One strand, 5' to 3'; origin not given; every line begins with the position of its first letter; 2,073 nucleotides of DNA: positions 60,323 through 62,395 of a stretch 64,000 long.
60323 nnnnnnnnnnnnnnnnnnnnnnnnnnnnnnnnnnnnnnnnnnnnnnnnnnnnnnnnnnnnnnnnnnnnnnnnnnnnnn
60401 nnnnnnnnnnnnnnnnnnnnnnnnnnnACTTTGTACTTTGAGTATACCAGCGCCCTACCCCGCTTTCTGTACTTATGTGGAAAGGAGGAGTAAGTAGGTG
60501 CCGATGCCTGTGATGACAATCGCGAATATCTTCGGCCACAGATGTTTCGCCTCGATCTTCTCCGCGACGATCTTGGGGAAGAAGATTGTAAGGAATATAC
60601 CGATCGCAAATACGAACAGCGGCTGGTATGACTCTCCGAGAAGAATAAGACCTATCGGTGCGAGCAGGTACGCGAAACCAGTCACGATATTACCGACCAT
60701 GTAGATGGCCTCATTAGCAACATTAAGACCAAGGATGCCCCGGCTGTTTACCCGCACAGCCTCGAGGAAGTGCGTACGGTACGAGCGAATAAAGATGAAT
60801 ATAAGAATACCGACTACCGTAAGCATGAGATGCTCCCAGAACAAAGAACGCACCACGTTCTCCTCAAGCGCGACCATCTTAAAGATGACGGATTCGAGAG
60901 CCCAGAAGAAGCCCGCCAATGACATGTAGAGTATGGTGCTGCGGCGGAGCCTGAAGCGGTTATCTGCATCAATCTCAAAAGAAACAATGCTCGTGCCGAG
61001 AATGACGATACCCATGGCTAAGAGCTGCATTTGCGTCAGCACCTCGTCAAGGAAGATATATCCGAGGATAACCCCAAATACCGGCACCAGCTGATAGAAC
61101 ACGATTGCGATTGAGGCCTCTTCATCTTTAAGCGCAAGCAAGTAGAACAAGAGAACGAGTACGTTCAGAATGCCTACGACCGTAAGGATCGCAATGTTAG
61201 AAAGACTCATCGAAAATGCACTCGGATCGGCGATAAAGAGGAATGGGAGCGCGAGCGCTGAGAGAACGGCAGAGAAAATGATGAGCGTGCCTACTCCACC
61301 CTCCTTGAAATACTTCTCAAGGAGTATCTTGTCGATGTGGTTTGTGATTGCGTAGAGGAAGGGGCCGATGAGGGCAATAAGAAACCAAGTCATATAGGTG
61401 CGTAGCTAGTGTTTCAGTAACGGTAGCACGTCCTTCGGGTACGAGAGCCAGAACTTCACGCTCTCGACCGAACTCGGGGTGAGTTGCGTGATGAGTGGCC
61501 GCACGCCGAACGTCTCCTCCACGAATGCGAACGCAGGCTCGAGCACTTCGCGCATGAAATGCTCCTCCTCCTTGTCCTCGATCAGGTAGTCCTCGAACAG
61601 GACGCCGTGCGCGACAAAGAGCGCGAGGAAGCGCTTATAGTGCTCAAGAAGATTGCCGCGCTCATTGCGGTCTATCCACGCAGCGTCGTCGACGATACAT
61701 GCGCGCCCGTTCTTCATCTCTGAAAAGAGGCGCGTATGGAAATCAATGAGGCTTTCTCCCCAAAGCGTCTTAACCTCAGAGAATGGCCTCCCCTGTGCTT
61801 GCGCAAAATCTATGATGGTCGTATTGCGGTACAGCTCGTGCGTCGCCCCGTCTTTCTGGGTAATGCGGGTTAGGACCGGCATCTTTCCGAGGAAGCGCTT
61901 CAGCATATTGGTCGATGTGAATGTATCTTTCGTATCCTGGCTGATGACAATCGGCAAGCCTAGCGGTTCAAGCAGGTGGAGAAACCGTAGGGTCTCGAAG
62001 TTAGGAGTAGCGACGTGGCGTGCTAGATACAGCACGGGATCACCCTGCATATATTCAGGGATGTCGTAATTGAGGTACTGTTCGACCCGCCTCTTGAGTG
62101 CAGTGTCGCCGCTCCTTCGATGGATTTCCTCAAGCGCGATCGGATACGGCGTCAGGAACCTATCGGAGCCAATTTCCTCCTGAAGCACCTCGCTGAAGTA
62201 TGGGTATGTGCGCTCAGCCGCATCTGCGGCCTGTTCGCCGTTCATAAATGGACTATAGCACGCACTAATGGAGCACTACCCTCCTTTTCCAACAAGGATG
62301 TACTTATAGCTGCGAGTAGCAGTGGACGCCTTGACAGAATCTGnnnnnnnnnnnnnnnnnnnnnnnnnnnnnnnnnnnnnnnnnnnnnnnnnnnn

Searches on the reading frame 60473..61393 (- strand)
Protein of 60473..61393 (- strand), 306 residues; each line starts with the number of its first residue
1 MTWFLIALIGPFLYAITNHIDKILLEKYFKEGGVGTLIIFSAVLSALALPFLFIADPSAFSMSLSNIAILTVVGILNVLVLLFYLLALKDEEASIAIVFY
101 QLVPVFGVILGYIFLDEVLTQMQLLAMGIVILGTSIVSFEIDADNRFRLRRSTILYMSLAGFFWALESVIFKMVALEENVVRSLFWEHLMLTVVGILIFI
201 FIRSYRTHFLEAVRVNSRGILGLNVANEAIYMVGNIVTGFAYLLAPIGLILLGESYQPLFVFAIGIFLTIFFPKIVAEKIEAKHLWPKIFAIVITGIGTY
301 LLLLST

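Call 3: search_protein_families(library=pfam, proteins=[window:60473-61393:-], max_evalue=0.01)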
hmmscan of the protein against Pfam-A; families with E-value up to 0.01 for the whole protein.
window:60473-61393:- (306 aa): 2 families
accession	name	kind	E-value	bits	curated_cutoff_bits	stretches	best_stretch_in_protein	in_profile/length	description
PF00892.27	EamA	-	4e-13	50.3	28.2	1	2-138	2-134/135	EamA-like transporter family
PF03151.22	TPT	-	0.0025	17.7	30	1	16-139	16-137/291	Triose-phosphate Transporter family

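Call 4: search_protein_families(library=ncbifam, proteins=[window:60473-61393:-], max_evalue=0.01)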
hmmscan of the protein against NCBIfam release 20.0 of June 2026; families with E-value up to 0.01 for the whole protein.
window:60473-61393:- (306 aa): 3 families
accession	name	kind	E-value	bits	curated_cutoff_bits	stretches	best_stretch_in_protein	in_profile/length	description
TIGR00950.1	2A78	equivalog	3e-08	33.4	230.2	1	41-204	20-180/264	carboxylate/amino acid/amine transporter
TIGR00688.1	rarD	equivalog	0.00065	19.3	130.15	1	67-136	70-139/256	EamA family transporter RarD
NF008432.0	PRK11272.1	equivalog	0.0014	17.9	270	1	63-139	213-287/294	drug/metabolite exporter YedA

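Call 67: search_protein_families(library=padloc, proteins=[window:60473-61393:-], max_evalue=0.01)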
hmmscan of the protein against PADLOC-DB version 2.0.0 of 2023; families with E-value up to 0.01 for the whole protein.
window:60473-61393:- (306 aa): 0 families

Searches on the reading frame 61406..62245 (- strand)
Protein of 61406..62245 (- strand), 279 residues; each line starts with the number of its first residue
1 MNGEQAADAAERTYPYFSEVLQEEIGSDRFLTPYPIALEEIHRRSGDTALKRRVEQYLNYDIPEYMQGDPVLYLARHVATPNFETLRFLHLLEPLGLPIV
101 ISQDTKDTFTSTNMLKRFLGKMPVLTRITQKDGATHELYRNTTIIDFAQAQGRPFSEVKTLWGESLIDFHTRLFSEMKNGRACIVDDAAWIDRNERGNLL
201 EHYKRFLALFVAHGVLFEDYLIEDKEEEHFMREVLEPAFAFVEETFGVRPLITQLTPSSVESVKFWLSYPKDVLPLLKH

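Call 3: search_protein_families(library=pfam, proteins=[window:61406-62245:-], max_evalue=0.01)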
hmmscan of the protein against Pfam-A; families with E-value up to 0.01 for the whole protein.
window:61406-62245:- (279 aa): 0 families

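Call 4: search_protein_families(library=ncbifam, proteins=[window:61406-62245:-], max_evalue=0.01)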
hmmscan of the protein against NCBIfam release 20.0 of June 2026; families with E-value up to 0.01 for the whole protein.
window:61406-62245:- (279 aa): 0 families

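Call 17: search_solved_structures(query=window:61406-62245:-, max_evalue=1)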
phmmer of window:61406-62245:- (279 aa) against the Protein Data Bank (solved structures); distinct sequences matched with E-value up to 1: 0.

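Call 19: search_protein_families(library=pfam, proteins=[window:61406-62245:-], max_evalue=10)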
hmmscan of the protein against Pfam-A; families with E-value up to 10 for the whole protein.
window:61406-62245:- (279 aa): 2 families
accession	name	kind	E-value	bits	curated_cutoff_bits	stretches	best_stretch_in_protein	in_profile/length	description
PF02824.27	TGS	-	0.036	14.5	22.2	1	127-153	2-28/60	TGS domain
PF11080.13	GhoS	-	0.07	13.6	21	1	105-151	16-62/94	Endoribonuclease GhoS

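Call 32: find_homologous_proteins(query=window:61406-62245:-)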
Query window:61406-62245:- (279 aa): 276 proteins with E <= 0.001 among 1220 candidates; the best 120 are listed.
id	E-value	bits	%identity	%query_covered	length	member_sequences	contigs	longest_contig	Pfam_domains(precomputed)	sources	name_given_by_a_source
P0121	9.1e-186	633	100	100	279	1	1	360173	-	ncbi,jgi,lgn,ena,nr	ncbi:MAG TPA: hypothetical protein VEA92_01640 [Candidatus Paceibacterota bacterium]|nr:hypothetical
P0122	2.8e-148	510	80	100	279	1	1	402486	-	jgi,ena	-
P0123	4.6e-145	500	80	99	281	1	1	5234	-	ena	-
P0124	1.1e-141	489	77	99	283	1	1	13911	-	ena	-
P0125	4.4e-138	477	76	100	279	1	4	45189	-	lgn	-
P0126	2.2e-130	452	72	98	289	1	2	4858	-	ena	-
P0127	1.4e-119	416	67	98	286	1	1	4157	-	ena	-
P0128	3.0e-118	412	66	97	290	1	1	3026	-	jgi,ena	-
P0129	7.1e-115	401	65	99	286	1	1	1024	-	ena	-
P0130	1.2e-112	393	67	98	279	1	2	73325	-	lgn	-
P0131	4.7e-112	391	65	95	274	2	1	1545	-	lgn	-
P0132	1.3e-102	360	59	97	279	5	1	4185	-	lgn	-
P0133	3.0e-102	359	62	90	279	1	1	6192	-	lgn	-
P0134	1.8e-100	353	59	95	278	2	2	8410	-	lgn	-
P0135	5.0e-99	349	61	90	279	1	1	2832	-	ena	-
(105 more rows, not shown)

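Call 38: predict_structure(alignment_id=A3)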
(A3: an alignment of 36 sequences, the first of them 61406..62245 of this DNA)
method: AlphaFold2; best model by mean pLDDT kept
length: 279 residues; sequences in the alignment: 36
mean_pLDDT: 86.9   pTM: 0.83
mean pLDDT of the five models: 86.9, 85.8, 85.8, 82.9, 81.7
residues with pLDDT >= 90: 192; 70-90: 51; 50-70: 11; < 50: 25
segments of 3 or more residues with pLDDT < 50: 1-25
pLDDT, mean of each block of 10 residues (from residue 1): 35 38 55 91 96 98 96 95 91 91 96 93 94 89 98 98 97 87 94 95 98 89 71 93 98 78 87 93
secondary structure, 60 per line:
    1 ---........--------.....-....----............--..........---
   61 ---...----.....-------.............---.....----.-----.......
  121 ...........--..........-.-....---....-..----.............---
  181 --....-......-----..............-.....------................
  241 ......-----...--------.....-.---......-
elements in order: H4-11 H20-24 H26-29 H34-45 H48-57 E71-75 H83-95 E99-103 H114-120 E121-131 E134-143 H147-150 H166-177 E183-186 H188-193 H199-212 E214-218 H225-246 E252-254 H263-267 H273-278

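Call 67: search_protein_families(library=padloc, proteins=[window:61406-62245:-], max_evalue=0.01)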
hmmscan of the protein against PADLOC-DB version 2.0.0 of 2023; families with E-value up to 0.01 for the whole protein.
window:61406-62245:- (279 aa): 0 families
